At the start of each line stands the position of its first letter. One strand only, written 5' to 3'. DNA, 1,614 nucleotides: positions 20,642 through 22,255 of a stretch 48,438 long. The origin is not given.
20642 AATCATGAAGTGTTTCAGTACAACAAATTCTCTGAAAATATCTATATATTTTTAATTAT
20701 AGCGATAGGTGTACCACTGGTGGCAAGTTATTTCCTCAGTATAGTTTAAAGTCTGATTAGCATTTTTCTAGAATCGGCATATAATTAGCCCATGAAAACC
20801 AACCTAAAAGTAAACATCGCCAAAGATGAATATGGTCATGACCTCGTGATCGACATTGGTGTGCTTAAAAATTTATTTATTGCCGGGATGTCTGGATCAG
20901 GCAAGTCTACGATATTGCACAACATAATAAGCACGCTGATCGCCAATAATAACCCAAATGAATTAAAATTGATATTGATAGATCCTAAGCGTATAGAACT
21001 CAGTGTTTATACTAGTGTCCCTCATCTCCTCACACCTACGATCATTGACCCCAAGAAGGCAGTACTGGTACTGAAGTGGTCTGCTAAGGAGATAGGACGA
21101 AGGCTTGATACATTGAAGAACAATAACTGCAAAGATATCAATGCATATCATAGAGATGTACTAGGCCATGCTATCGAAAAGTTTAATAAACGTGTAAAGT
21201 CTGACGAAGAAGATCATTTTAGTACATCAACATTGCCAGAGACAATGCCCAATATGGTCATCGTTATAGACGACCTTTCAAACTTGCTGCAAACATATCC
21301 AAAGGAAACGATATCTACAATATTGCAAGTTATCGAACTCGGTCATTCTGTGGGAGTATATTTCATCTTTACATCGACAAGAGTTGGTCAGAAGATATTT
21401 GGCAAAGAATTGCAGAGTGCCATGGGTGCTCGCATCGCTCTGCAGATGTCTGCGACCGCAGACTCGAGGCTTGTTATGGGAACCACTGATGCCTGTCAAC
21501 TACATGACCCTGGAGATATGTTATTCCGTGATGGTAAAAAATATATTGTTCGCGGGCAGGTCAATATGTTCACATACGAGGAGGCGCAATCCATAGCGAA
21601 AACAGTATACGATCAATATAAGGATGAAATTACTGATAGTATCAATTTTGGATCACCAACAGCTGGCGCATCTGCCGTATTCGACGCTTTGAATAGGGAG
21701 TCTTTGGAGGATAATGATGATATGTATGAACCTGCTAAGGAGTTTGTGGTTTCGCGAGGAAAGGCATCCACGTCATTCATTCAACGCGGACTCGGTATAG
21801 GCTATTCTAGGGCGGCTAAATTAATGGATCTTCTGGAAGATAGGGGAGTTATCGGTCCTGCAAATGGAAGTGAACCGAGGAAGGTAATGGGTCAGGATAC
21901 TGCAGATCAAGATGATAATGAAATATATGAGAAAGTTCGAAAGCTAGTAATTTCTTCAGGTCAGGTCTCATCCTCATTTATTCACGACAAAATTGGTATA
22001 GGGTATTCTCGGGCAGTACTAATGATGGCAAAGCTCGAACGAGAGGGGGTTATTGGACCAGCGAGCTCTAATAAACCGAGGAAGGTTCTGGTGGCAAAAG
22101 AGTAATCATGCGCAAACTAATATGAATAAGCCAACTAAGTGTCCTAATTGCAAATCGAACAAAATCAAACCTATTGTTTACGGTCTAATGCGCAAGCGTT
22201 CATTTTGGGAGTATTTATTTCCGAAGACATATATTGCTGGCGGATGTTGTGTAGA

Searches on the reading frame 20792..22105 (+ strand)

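Call 72: search_protein_families(library=pfam, proteins=[window:20792-22105:+], max_evalue=0.00001)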
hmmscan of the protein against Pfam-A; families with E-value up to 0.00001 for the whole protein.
window:20792-22105:+ (437 aa): 2 families
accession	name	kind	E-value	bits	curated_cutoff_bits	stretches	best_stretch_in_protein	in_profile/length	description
PF09397.16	FtsK_gamma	-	2.7e-43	146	30.6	2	307-366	2-61/63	Ftsk gamma domain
PF01580.24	FtsK_SpoIIIE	-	1.8e-31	109.7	24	1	4-198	17-219/221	FtsK/SpoIIIE family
